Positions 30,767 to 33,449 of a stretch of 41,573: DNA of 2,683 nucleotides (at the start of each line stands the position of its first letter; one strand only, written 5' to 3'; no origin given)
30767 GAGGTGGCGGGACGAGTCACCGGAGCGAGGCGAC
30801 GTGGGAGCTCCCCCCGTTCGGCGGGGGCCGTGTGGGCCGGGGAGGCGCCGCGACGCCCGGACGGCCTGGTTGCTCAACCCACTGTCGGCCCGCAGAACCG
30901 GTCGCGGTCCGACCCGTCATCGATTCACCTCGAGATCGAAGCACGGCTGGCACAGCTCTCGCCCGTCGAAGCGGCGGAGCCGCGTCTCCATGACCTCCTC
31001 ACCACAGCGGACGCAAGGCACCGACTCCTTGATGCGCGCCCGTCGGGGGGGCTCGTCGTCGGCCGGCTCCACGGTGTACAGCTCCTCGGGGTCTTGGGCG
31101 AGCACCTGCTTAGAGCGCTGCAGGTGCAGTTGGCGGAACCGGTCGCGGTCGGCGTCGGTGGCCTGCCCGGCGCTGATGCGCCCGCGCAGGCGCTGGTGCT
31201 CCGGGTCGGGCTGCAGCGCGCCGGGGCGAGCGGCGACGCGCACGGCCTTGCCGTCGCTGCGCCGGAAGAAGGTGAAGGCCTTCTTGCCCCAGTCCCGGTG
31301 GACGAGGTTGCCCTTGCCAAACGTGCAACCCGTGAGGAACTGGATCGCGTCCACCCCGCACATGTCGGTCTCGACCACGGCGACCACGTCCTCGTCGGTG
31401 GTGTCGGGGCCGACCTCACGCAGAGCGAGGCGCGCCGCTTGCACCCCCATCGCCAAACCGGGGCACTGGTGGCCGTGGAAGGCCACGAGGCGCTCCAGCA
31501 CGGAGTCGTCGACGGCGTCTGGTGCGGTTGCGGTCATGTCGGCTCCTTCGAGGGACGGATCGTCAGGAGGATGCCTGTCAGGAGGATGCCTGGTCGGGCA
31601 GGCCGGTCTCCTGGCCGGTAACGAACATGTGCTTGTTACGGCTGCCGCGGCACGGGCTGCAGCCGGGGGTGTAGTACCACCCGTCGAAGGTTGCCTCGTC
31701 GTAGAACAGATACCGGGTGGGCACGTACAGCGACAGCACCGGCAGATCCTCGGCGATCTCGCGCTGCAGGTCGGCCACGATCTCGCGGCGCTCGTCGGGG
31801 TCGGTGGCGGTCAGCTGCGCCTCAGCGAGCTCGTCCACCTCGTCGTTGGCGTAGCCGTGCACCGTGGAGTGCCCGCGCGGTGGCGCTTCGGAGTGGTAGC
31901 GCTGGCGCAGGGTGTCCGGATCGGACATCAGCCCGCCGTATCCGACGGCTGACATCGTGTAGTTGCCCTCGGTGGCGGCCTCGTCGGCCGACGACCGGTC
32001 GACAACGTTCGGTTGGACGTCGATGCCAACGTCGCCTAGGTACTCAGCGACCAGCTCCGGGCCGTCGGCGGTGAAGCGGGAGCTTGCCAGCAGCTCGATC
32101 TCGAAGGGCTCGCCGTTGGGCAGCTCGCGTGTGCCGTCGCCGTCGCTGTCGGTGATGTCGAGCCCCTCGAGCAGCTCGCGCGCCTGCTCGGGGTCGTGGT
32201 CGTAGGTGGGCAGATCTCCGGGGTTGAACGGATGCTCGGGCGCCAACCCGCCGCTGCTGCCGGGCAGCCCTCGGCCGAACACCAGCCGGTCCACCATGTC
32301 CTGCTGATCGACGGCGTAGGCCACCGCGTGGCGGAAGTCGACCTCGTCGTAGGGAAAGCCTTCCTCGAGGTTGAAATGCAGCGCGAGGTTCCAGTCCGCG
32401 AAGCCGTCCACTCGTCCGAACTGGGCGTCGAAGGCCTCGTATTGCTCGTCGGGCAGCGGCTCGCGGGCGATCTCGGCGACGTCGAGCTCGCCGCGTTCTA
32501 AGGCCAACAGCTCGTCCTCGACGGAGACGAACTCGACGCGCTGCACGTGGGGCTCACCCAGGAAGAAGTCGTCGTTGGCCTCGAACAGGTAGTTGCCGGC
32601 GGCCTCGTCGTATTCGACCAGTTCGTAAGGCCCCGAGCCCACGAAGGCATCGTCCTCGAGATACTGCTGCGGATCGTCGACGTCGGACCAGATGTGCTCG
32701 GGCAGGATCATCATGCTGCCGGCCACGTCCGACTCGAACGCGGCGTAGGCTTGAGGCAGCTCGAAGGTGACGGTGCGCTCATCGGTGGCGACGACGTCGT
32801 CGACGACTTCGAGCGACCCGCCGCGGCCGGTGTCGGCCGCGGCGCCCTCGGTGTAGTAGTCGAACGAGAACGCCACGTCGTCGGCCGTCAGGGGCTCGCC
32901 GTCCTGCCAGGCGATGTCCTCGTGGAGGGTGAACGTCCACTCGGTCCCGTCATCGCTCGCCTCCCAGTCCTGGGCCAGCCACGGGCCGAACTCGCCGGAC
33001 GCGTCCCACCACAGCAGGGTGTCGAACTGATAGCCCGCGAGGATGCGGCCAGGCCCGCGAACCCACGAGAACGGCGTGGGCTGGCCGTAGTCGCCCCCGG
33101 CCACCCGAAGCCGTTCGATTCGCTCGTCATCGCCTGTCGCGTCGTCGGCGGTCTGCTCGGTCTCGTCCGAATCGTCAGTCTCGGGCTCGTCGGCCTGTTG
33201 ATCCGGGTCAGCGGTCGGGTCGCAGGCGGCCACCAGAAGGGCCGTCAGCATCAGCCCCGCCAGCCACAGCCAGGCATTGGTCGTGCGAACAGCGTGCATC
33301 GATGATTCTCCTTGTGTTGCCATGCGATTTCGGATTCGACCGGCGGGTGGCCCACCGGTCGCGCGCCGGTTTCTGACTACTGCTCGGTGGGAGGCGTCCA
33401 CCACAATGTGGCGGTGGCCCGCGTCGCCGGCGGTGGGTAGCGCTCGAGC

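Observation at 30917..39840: Atypical ABC importer operon: two tethered paralogous SBPs, an embedded SAM methyltransferase and an FmdE-like zinc-ribbon protein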

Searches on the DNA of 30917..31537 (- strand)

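Call 93: search_rna_families(sources=[L003, L004, L006, L012, L016, L018, L020, L023, L026, L027, L089], threshold=gathering)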
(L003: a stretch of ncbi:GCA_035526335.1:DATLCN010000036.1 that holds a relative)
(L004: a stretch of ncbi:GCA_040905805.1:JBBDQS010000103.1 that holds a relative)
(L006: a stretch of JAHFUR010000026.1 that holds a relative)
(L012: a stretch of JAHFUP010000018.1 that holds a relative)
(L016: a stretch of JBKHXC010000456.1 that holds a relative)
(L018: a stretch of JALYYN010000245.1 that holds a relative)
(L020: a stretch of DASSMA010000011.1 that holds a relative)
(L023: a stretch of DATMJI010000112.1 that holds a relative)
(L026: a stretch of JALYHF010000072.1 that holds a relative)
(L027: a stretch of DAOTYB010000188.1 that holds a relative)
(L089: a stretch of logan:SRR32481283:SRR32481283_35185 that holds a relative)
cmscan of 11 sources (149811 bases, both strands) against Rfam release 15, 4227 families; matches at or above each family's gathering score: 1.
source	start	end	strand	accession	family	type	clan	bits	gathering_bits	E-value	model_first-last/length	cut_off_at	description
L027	10671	10744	+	RF00005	tRNA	Gene; tRNA;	CL00001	59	29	7.7e-10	1-71/71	no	tRNA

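Call 94: search_rna_families(sources=[L030, L032, L034, L036, L040, L057, L064, L069, L073, L077, L083, L084], threshold=gathering)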
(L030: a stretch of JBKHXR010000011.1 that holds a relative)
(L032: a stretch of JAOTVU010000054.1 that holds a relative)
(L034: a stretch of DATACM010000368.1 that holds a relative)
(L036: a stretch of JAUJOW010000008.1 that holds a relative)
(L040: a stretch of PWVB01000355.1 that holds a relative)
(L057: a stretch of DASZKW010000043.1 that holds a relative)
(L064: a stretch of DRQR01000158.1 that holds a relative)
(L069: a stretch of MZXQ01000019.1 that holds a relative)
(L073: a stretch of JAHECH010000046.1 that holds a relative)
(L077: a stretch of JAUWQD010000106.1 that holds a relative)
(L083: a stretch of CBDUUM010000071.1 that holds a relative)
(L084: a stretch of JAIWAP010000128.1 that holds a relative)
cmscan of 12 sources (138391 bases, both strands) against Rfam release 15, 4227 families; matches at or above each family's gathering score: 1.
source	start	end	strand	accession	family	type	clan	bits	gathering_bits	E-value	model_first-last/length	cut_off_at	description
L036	4176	4555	+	RF00023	tmRNA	Gene;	CL00001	63.1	47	6.2e-22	1-374/374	no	transfer-messenger RNA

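Call 95: search_rna_families(sources=[L080, L081, L082, L072, L074, L076, L042, L049], threshold=gathering)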
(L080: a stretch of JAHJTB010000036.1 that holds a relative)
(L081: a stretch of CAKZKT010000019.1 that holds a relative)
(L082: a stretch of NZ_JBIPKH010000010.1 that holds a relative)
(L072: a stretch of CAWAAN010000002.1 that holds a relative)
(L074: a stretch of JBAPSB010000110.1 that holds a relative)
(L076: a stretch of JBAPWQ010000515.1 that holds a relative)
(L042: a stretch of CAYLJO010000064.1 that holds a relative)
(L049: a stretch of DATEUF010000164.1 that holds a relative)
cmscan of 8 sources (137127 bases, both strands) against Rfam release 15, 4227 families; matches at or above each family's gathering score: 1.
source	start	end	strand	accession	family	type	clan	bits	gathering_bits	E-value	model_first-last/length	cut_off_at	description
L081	8093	8238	-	RF00174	Cobalamin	Cis-reg; riboswitch;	CL00101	56.3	31.5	5.8e-11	1-189/189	no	Cobalamin riboswitch aptamer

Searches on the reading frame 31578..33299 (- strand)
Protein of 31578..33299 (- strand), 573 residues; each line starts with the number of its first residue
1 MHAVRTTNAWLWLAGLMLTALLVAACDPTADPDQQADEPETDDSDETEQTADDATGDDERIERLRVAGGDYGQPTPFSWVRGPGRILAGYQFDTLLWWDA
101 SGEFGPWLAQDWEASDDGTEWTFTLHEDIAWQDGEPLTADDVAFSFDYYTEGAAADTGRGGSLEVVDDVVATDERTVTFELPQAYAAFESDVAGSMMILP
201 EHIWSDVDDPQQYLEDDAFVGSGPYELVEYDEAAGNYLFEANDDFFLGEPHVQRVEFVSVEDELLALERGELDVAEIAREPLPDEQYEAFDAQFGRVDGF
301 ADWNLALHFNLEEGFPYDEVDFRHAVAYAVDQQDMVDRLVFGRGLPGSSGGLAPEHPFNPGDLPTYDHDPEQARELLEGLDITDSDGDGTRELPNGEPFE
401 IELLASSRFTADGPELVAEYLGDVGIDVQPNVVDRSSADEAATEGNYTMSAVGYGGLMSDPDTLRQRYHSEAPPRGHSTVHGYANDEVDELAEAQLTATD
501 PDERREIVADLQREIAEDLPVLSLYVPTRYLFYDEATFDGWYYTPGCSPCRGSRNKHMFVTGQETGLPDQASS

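Call 3: search_protein_families(library=pfam, proteins=[window:31578-33299:-], max_evalue=0.01)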
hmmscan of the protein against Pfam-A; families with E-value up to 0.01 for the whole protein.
window:31578-33299:- (573 aa): 1 family
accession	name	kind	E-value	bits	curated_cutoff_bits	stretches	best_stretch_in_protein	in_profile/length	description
PF00496.27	SBP_bac_5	-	3.5e-68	230.8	32.4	1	104-469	2-361/368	Bacterial extracellular solute-binding proteins, family 5 Middle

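Call 9: search_protein_families(library=ncbifam, proteins=[window:31578-33299:-], max_evalue=0.001)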
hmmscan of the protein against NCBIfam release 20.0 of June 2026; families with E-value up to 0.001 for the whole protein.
window:31578-33299:- (573 aa): 11 families
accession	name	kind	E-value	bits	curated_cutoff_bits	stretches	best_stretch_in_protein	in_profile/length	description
NF045467.1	Opp4A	equivalog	1.5e-37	129.1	650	1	88-527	63-528/556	oligopeptide ABC transporter substrate-binding protein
TIGR02294.1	nickel_nikA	equivalog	1.2e-33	116.5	393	1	92-530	36-472/501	nickel ABC transporter substrate-binding protein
TIGR04028.1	SBP_KPN_01854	hypoth_equivalog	1.2e-24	86.8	468.5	1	93-525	32-478/509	TIGR04028 family ABC transporter substrate-binding protein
NF047575.1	opine_bind_CntA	exception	3.5e-22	78.6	800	1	105-518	78-496/535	staphylopine-dependent metal ABC transporter substrate-binding lipoprotein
NF045468.1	Opp5A_nikA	equivalog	3.1e-21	75.4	600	1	93-405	46-338/488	nickel ABC transporter substrate-binding protein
NF043070.1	DppA_dipep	equivalog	1.3e-19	70.2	1005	1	102-524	72-503/535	dipeptide ABC transporter periplasmic-binding protein DppA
NF011689.0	PRK15109.1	equivalog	7.8e-18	64.4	560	1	105-531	80-514/547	ABC transporter substrate-binding protein SapA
NF011942.0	PRK15413.1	equivalog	3.1e-14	52.6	594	1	103-543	70-498/512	glutathione ABC transporter substrate-binding protein GsiB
NF007287.0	PRK09755.1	equivalog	9.7e-10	37.9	1098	1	92-338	64-324/535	ABC transporter substrate-binding protein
NF011684.0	PRK15104.1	equivalog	2.9e-09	36.2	947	1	92-155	70-132/543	oligopeptide ABC transporter substrate-binding protein OppA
NF043077.1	MMSYN1_0169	equivalog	0.00076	18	650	0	93-133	70-110/896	oligopeptide ABC transporter substrate-binding protein OppA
